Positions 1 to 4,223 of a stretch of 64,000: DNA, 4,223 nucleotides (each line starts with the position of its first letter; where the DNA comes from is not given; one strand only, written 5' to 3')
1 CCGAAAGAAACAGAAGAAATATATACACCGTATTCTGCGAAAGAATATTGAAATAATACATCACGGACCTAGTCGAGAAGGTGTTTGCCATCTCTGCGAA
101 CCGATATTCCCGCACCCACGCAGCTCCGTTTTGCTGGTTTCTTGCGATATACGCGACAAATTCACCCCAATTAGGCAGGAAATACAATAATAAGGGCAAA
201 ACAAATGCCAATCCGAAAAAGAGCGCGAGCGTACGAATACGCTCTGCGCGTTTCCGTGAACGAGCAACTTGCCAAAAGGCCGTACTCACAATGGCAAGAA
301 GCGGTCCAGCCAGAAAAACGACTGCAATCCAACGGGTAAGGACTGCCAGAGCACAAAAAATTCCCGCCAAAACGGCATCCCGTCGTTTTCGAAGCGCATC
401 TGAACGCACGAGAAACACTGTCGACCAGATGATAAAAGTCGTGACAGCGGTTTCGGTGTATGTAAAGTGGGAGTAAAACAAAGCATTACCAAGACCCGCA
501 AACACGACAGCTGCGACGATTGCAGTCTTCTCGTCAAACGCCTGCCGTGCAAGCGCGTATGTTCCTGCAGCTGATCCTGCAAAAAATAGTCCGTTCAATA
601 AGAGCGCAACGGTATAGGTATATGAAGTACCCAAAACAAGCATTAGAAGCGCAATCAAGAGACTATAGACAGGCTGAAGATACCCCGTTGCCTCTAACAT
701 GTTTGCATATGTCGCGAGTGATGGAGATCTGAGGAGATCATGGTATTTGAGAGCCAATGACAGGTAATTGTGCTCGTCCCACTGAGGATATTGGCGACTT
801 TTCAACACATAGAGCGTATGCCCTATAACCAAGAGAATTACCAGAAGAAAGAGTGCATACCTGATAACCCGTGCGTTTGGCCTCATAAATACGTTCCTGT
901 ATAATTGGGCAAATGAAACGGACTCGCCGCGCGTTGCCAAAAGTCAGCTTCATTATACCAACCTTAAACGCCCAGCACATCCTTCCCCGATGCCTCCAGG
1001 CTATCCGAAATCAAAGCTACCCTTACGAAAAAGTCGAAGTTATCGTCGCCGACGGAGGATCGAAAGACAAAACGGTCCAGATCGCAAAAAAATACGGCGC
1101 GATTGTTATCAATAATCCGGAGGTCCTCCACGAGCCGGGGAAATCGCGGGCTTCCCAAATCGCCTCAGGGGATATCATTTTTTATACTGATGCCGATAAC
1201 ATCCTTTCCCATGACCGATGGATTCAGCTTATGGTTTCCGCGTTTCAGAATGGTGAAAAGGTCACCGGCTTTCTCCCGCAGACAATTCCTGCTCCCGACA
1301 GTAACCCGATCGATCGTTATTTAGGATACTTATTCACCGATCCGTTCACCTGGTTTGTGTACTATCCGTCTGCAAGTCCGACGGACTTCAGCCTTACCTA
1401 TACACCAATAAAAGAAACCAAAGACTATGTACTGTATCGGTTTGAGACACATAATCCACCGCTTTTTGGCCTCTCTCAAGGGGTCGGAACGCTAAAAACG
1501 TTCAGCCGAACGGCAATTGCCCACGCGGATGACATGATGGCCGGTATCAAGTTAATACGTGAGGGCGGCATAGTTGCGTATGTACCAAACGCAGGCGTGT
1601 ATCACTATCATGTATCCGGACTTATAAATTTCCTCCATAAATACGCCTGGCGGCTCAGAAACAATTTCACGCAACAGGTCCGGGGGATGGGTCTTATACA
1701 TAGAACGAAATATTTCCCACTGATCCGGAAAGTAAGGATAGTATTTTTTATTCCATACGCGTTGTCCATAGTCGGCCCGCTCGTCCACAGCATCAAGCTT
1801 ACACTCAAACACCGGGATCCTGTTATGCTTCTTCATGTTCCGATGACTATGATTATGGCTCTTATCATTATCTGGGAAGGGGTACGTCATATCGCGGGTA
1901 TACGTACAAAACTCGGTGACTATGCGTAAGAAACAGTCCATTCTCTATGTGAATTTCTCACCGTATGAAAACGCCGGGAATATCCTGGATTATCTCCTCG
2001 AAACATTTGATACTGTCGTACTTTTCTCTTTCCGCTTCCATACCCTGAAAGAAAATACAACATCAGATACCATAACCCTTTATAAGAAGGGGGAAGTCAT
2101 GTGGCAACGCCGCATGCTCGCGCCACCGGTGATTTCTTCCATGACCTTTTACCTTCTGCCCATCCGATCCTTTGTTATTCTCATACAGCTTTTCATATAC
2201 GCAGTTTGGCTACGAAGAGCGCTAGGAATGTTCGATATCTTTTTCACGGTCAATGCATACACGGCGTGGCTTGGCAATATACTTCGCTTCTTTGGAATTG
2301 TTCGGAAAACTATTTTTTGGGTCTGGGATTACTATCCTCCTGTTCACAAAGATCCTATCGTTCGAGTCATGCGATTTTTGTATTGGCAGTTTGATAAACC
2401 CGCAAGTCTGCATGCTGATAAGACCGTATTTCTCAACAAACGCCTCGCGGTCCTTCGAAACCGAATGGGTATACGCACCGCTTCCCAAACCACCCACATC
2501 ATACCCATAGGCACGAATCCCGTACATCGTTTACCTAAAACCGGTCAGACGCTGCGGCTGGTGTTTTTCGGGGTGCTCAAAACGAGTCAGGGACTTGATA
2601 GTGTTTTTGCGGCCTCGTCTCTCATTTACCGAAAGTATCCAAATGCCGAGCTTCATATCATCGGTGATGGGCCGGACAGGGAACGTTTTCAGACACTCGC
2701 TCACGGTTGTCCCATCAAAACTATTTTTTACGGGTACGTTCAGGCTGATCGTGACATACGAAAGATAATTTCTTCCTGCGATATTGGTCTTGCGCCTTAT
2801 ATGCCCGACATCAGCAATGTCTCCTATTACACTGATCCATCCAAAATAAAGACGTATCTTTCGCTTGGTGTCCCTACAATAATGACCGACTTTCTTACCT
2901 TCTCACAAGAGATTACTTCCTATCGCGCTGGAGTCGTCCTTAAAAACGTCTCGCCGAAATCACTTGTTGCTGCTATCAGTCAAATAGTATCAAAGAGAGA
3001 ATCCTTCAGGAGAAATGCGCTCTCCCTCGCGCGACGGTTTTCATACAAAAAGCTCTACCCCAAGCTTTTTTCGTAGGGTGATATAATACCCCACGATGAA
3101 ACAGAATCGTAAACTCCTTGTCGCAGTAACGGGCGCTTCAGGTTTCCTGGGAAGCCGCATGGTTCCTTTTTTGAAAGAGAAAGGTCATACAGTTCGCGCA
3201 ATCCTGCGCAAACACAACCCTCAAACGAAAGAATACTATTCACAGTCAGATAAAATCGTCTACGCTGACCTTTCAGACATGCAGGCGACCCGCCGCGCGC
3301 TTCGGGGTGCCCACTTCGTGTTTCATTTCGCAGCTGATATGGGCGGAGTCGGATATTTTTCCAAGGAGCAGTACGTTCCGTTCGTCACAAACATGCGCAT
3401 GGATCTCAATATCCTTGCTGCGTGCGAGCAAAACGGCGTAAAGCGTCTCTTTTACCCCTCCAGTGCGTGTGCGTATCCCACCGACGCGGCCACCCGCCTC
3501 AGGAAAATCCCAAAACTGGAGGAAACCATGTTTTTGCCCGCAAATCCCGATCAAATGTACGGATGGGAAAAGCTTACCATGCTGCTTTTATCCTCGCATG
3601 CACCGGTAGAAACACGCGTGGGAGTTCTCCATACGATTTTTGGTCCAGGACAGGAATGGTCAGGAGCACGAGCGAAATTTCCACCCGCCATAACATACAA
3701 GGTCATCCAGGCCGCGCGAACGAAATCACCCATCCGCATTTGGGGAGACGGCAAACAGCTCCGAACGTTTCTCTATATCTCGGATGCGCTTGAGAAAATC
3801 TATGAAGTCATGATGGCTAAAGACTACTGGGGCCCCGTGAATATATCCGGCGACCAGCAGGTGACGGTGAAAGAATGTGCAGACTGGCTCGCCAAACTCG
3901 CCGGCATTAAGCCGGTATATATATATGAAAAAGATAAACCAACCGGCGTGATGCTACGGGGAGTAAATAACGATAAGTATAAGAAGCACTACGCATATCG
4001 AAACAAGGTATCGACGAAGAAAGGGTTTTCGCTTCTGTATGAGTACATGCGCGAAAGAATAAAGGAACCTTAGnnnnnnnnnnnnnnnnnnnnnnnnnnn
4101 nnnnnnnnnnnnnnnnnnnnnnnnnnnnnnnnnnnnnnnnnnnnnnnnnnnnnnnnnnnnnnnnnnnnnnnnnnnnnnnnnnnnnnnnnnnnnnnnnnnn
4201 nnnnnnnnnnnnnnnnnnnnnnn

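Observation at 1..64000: A hyper-expanded 'donor-flip-transfer' glycosylation super-cluster with about 24 GT-C paralogs in 64 kb.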

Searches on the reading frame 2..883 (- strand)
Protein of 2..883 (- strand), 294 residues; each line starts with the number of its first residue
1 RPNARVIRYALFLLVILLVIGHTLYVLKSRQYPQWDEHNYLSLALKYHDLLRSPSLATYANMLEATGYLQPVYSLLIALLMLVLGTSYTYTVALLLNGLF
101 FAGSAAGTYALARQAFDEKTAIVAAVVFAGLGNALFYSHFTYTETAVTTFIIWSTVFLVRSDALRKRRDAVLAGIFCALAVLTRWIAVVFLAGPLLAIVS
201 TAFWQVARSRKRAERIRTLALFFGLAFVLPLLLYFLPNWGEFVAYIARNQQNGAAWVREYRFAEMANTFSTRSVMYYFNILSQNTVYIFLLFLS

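Call 5: search_protein_families(library=pfam, proteins=[window:2-883:-], max_evalue=0.01)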
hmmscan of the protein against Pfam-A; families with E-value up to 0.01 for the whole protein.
window:2-883:- (294 aa): 1 family
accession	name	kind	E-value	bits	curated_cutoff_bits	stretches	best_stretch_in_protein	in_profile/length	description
PF13231.12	PMT_2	-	1.1e-08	35.9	26.1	1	71-234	4-160/160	Dolichyl-phosphate-mannose-protein mannosyltransferase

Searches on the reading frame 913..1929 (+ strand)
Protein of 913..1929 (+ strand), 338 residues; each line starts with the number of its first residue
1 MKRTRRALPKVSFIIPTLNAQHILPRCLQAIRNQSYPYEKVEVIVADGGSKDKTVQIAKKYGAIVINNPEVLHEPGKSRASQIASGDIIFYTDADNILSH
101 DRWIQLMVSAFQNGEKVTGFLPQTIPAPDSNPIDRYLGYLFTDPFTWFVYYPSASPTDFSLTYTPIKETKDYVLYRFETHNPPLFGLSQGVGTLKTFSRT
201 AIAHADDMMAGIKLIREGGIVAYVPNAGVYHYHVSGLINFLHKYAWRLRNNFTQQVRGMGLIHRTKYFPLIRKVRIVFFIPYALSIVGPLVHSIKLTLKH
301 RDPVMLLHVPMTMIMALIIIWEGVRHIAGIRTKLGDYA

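Call 5: search_protein_families(library=pfam, proteins=[window:913-1929:+], max_evalue=0.01)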
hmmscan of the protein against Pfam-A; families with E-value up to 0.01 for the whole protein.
window:913-1929:+ (338 aa): 3 families
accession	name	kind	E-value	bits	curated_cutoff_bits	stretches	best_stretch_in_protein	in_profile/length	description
PF00535.33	Glycos_transf_2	-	1.1e-23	84.4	23.3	1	12-130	1-124/168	Glycosyl transferase family 2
PF13641.12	Glyco_tranf_2_3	-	5.2e-12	46.7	27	1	9-118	1-117/230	Glycosyltransferase like family 2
PF10111.15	Glyco_tranf_2_2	-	0.0016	18.5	27.3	1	29-104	17-100/276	Glycosyltransferase like family 2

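Call 11: find_encoding_contigs(protein=window:913-1929:+, flank=10000, max_places=4)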
Protein window:913-1929:+ (338 aa): no gene with exactly this product is on record in the collection.

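Call 21: search_protein_families(library=ncbifam, proteins=[window:913-1929:+], max_evalue=0.00001)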
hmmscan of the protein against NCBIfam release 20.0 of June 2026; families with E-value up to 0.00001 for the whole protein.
window:913-1929:+ (338 aa): 14 families
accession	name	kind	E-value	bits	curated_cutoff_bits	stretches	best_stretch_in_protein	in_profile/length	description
TIGR03965.1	mycofact_glyco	equivalog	6.2e-16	58.3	280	1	7-136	72-204/467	mycofactocin biosynthesis glycosyltransferase MftF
TIGR04283.1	glyco_like_mftF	equivalog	1.1e-13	51.3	182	1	11-120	1-106/221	TIGR04283 family arsenosugar biosynthesis glycosyltransferase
NF010496.0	PRK13915.1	equivalog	3.2e-13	49.5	262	1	9-117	31-148/307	glucosyl-3-phosphoglycerate synthase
TIGR03111.1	glyc2_xrt_Gpos1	hypoth_equivalog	2.6e-12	46.3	363.95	1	5-119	45-164/439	TIGR03111 family XrtG-associated glycosyltransferase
NF041875.1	EPS_EpsD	equivalog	5.6e-12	45.7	370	1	11-111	1-104/325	exopolysaccharide biosynthesis glycosyltransferase EpsD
NF007482.0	PRK10073.1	equivalog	4.9e-10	38.9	423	1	8-113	5-113/334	glycosyltransferase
TIGR03937.1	PgaC_IcaA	equivalog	2.9e-08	33.1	422.3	1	5-118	41-157/407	poly-beta-1,6-N-acetyl-D-glucosamine synthase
TIGR03469.1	HpnB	hypoth_equivalog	1.4e-07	30.9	379.25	1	4-62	39-96/386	hopene-associated glycosyltransferase HpnB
NF038302.1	EPS_HpsE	equivalog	2.7e-07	29.9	300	1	11-122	3-122/307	hormogonium polysaccharide biosynthesis glycosyltransferase HpsE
NF045692.1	OglycostaseCruG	equivalog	4.7e-07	29.1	600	1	4-61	36-91/386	2'-O-glycosyltransferase CruG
TIGR04242.1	nodulat_NodC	equivalog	1.2e-06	27.8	550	1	6-107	45-153/395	chitooligosaccharide synthase NodC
NF041394.1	GtaseAglG_Halo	equivalog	1.6e-06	27.6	440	0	22-117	16-113/304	glucosyl-dolichyl phosphate glucuronosyltransferase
TIGR04182.1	glyco_TIGR04182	equivalog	2e-06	27.4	325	1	11-98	2-85/293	S-layer glycoprotein N-glycosyltransferase AglJ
NF053739.1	GlytfEpsEBac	equivalog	5.6e-06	25.5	450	1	9-100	1-97/265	glycosyltransferase EpsE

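Call 76: search_solved_structures(query=window:913-1929:+, max_evalue=0.00001)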
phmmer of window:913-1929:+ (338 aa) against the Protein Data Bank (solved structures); distinct sequences matched with E-value up to 0.00001: 9.
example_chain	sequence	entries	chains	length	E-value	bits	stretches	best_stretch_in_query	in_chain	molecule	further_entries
2z87_A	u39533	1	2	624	1.2e-09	40.8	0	4-80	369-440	Chondroitin synthase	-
2z86_A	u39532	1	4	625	1.2e-09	40.8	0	4-80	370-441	Chondroitin synthase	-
6p61_A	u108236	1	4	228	4.5e-07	32.4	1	7-101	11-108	Glycosyltransferase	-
5tze_C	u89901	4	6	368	6.8e-07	31.8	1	10-100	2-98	Glycosyl transferase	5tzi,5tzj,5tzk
5tz8_A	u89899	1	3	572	1.2e-06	31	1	10-100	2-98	Glycosyl transferase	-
3bcv_A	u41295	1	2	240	2.1e-06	30.2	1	8-106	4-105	Putative glycosyltransferase protein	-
5hea_A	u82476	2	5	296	2.9e-06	29.7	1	11-115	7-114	Putative glycosyltransferase (GalT1)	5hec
6yv7_B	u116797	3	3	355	4.6e-06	29.1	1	9-97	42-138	Glycosyl transferase, family 2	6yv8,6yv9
6yv7_A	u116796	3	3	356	4.7e-06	29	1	9-97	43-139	Glycosyl transferase, family 2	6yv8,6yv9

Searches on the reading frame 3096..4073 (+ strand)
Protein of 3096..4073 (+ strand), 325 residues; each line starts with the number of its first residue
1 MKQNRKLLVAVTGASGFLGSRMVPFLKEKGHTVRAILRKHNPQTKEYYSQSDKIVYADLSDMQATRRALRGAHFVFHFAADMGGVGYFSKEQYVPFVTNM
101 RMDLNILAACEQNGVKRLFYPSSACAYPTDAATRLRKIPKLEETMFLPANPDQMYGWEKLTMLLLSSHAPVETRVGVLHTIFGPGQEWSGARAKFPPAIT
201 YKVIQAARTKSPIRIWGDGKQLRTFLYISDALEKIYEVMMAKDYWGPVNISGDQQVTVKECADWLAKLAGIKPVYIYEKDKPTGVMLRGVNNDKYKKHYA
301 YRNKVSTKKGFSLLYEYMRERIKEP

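Call 5: search_protein_families(library=pfam, proteins=[window:3096-4073:+], max_evalue=0.01)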
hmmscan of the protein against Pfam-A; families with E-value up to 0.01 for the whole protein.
window:3096-4073:+ (325 aa): 7 families
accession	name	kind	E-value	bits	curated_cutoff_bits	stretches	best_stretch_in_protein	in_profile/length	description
PF01370.27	Epimerase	-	3.5e-36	125.3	20.9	1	9-241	1-227/240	NAD dependent epimerase/dehydratase family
PF16363.11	GDP_Man_Dehyd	-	8.3e-18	65.4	27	1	11-277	2-274/332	GDP-mannose 4,6 dehydratase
PF01073.25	3Beta_HSD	-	1.1e-14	54.5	22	1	10-126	1-119/280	3-beta hydroxysteroid dehydrogenase/isomerase family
PF13460.12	NAD_binding_10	-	7.4e-14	52.5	27.2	1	13-128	1-103/184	NAD(P)H-binding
PF05368.20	NmrA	-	5.8e-12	46.2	27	1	8-122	4-106/298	NmrA-like family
PF02719.21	Polysacc_synt_2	-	0.00049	19.8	20.2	1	9-123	1-128/293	Polysaccharide biosynthesis protein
PF04321.23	RmlD_sub_bind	-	0.005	16.4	27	0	9-136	3-109/287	RmlD substrate binding domain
